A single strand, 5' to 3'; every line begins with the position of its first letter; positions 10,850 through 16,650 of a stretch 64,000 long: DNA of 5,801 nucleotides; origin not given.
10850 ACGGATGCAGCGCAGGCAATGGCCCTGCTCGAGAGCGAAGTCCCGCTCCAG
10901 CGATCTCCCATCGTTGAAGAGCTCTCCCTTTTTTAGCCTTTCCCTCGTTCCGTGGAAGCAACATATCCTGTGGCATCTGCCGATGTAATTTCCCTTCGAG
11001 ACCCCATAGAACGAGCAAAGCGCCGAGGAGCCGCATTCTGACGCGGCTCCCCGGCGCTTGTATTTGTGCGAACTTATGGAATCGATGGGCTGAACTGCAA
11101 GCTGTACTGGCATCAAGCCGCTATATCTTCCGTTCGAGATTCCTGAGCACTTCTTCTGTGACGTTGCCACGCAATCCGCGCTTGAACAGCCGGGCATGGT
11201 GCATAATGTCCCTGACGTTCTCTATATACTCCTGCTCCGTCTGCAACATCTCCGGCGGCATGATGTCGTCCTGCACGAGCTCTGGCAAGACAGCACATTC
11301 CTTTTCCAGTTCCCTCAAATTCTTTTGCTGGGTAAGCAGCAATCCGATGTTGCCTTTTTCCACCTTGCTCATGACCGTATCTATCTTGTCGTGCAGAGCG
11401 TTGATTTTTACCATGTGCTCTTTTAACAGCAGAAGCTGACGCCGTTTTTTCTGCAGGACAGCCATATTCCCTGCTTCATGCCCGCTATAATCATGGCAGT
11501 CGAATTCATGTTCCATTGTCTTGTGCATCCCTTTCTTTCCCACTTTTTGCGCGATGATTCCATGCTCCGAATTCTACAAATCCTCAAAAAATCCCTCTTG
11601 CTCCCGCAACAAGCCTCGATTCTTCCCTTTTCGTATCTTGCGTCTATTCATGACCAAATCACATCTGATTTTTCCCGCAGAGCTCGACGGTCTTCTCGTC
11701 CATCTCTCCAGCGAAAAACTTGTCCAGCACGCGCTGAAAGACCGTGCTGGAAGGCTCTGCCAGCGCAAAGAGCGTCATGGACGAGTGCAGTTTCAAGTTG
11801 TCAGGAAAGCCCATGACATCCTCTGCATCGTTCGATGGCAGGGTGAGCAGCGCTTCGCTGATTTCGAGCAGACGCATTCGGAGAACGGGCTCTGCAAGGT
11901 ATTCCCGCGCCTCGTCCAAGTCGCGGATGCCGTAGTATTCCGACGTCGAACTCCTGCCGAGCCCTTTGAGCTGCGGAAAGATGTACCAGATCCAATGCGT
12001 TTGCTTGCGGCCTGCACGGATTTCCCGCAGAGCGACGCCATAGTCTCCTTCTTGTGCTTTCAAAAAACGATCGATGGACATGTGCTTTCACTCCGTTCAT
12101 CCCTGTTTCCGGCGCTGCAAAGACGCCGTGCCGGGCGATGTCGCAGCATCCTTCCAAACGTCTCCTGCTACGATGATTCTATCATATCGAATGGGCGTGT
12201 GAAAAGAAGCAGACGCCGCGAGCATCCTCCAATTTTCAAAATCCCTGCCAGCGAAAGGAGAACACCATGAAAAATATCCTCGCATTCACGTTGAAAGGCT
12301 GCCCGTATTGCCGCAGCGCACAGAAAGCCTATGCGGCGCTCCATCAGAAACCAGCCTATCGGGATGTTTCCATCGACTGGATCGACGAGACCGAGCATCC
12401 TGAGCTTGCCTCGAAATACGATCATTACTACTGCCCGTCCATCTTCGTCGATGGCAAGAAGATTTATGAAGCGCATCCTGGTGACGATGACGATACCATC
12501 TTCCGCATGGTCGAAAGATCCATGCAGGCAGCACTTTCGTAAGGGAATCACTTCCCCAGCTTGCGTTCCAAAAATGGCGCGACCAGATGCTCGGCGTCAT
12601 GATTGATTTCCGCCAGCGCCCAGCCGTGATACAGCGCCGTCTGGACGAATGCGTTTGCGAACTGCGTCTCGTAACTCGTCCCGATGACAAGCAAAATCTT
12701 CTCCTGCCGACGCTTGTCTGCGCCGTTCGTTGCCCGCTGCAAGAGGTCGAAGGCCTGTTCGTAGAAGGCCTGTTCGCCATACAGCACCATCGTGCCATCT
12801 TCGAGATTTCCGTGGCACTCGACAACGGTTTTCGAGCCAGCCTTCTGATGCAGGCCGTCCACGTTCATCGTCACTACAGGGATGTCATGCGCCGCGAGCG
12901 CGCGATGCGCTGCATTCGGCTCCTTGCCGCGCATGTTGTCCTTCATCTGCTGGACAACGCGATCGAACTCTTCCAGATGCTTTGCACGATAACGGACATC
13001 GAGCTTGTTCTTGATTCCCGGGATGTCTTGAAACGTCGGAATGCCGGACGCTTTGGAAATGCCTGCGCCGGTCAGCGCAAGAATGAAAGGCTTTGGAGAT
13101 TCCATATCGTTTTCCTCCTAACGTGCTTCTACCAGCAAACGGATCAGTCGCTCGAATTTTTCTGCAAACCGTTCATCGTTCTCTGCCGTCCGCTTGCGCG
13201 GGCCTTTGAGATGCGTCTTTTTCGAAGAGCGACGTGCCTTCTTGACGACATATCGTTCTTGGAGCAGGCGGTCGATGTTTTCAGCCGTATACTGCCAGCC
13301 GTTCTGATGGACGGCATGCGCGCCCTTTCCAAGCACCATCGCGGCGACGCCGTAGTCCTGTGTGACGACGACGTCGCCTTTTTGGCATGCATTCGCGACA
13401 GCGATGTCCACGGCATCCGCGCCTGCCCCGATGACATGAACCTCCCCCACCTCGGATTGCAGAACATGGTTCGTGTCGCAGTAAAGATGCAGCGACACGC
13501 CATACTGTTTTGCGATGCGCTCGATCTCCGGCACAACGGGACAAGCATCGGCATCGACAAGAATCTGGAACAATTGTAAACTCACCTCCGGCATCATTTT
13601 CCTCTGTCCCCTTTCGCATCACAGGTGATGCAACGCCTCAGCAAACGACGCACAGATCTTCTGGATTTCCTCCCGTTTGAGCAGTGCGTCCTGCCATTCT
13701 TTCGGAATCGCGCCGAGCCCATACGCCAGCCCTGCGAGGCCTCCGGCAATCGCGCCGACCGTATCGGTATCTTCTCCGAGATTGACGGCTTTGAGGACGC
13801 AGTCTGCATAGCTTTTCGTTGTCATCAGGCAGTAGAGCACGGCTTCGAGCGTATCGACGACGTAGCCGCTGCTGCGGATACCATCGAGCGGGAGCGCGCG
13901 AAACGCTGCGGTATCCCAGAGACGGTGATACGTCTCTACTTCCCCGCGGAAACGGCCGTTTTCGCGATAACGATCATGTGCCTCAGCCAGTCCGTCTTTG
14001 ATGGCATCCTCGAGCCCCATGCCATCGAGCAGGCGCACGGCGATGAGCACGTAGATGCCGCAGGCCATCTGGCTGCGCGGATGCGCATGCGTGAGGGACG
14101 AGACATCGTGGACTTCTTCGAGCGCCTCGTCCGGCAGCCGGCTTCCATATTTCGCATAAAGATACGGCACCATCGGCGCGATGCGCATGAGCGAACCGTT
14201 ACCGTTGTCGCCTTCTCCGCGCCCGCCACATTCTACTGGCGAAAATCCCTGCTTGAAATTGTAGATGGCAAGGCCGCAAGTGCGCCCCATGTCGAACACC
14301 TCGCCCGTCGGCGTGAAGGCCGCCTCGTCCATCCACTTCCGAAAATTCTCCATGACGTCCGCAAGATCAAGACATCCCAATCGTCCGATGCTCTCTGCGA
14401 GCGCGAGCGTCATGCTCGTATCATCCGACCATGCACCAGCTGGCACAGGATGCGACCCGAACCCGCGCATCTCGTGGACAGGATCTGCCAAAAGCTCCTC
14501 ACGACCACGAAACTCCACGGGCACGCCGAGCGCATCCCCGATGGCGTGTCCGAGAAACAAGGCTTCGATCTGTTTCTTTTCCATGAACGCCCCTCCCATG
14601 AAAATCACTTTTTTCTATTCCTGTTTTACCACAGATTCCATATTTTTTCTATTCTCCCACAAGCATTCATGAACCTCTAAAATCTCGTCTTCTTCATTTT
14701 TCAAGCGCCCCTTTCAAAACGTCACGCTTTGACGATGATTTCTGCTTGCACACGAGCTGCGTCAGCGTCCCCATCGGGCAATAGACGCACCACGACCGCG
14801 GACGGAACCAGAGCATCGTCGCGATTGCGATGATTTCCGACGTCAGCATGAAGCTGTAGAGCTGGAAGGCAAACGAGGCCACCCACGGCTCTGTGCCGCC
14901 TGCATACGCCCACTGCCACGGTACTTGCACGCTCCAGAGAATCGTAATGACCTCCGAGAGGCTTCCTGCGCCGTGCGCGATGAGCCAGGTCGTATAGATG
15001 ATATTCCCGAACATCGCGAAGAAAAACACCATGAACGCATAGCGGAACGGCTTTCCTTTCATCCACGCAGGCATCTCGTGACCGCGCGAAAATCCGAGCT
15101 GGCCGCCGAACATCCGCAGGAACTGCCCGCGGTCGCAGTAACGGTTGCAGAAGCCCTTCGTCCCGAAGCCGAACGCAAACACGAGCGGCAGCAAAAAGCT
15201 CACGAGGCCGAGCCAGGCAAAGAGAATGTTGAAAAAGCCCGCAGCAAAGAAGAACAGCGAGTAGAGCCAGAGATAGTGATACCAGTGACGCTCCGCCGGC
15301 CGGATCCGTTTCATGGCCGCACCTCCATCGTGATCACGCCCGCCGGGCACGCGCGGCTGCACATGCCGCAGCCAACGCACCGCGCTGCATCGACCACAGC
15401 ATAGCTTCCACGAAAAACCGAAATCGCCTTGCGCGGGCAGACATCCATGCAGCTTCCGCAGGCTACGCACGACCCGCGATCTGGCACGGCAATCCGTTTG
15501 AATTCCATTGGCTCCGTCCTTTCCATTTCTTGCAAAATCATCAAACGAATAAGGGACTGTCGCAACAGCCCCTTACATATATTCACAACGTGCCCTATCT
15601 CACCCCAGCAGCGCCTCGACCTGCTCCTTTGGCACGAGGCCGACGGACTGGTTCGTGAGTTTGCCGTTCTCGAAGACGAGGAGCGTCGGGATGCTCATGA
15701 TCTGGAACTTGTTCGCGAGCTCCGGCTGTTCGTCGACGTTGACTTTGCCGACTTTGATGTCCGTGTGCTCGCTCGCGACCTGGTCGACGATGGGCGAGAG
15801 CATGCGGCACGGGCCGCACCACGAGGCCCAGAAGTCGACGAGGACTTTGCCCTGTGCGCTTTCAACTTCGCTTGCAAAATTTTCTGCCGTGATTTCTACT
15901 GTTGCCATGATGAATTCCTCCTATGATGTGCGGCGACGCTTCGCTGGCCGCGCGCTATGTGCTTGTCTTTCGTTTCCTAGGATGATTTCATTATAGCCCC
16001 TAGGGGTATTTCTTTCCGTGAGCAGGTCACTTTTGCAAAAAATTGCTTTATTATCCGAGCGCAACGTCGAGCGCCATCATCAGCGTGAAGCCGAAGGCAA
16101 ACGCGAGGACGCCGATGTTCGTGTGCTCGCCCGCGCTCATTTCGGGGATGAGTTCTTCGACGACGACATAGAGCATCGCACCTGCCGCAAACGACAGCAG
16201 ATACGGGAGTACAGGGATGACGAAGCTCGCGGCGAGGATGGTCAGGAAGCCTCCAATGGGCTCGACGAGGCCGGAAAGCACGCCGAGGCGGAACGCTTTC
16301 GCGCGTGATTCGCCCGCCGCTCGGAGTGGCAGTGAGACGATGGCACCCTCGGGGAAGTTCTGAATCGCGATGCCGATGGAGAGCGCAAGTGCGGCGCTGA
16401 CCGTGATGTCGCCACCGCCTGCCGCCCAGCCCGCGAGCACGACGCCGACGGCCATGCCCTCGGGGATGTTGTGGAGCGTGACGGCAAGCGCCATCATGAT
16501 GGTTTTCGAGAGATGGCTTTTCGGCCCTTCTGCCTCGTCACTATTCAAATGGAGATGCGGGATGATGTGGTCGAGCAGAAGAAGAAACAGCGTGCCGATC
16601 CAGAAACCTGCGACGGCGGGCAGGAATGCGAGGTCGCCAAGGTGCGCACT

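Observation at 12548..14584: ADP-ribosylglycohydrolase - YaiI/DUF188 - zinc-less mini-Sir2 operon: candidate undescribed NAD/ADP-ribose module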

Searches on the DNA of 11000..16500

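Call 86: search_rna_families(source=window, start=11000, end=16500, threshold=evalue, max_evalue=0.1)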
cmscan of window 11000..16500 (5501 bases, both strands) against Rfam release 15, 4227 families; matches with E-value up to 0.1: 0.
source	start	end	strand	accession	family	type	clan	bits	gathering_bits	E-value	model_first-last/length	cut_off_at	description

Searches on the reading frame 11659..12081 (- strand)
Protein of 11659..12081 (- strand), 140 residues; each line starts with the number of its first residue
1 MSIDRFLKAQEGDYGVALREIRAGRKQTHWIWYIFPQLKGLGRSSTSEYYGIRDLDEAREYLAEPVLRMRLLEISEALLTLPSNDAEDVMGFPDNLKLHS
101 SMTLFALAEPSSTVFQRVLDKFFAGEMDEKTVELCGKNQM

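Call 3: search_protein_families(library=pfam, proteins=[window:11659-12081:-], max_evalue=0.01)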
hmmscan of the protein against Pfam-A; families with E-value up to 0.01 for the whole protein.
window:11659-12081:- (140 aa): 1 family
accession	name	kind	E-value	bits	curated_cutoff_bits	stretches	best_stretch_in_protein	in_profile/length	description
PF08837.16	DUF1810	-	1.5e-55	187.2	25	1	2-134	3-135/136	Protein of unknown function (DUF1810)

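Call 4: search_protein_families(library=ncbifam, proteins=[window:11659-12081:-], max_evalue=0.01)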
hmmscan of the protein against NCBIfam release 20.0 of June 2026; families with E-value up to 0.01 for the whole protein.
window:11659-12081:- (140 aa): 0 families

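Call 39: search_protein_families(library=phrogs, proteins=[window:11659-12081:-], max_evalue=0.001)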
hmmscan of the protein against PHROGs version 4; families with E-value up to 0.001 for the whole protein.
window:11659-12081:- (140 aa): 0 families

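Call 46: search_solved_structures(query=window:11659-12081:-, max_evalue=0.01)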
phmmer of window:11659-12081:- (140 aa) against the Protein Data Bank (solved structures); distinct sequences matched with E-value up to 0.01: 1.
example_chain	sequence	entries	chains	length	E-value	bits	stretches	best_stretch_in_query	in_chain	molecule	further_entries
2jek_A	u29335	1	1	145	1.9e-29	105.5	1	3-135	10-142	RV1873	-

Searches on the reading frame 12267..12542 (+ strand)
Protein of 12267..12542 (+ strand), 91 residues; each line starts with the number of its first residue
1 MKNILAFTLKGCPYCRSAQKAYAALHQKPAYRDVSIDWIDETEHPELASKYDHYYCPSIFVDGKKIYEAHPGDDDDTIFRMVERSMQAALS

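Call 3: search_protein_families(library=pfam, proteins=[window:12267-12542:+], max_evalue=0.01)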
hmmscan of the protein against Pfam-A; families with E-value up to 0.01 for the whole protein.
window:12267-12542:+ (91 aa): 6 families
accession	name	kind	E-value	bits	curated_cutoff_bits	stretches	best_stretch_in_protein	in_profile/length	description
PF00462.30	Glutaredoxin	-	3.7e-05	24.3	22.9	1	5-65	2-59/60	Glutaredoxin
PF13192.12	Thioredoxin_3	-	5.6e-05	23.5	24.8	1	10-65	8-59/76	Thioredoxin domain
PF00085.26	Thioredoxin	-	0.00012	22.5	23.5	1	4-82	22-101/103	Thioredoxin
PF05768.20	Glrx-like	-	0.0013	19.4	26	1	7-67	5-61/77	Glutaredoxin-like domain (DUF836)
PF13098.12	Thioredoxin_2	-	0.0041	17.9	27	0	4-72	9-93/104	Thioredoxin-like domain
PF13417.12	GST_N_3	-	0.0091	16.8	22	0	9-68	4-59/75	Glutathione S-transferase, N-terminal domain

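Call 4: search_protein_families(library=ncbifam, proteins=[window:12267-12542:+], max_evalue=0.01)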
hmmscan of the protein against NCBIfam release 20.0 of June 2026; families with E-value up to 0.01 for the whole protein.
window:12267-12542:+ (91 aa): 10 families
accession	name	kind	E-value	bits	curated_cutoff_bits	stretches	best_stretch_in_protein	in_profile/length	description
NF007923.0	PRK10638.1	equivalog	5.8e-05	23.1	129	1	1-66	1-63/83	glutaredoxin 3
TIGR02181.1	GRX_bact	equivalog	0.00012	22.3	90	1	6-66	3-61/80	glutaredoxin 3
TIGR02187.2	PDO_seleno_TRX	equivalog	0.00018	21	185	1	4-64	132-190/209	protein disulfide oxidoreductase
TIGR02180.1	GRX_euk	equivalog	0.00055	20.1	87.25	1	6-66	3-65/84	glutaredoxin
TIGR02196.1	GlrX_YruB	hypoth_equivalog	0.0017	18.8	88.55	1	7-66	5-60/74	glutaredoxin-like protein, YruB-family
TIGR02190.1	GlrX-dom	hypoth_equivalog_domain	0.0019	18.1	99.3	1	3-66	9-68/79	glutaredoxin-family domain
NF041212.1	Uxx_star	subfamily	0.0028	17.9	66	1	6-36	3-33/70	Uxx-star family glutaredoxin-like (seleno)protein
TIGR00411.1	redox_disulf_1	equivalog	0.0032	17.5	92.75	1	4-67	3-65/82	MJ0307 family thioredoxin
NF041114.2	gluta_UXX_star_1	equivalog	0.0048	17.1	72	1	7-37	4-34/70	UXX-star selenoprotein family 1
NF038135.1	rSAM_Rv2578c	equivalog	0.0098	15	430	0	21-60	256-294/317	Rv2578c family radical SAM protein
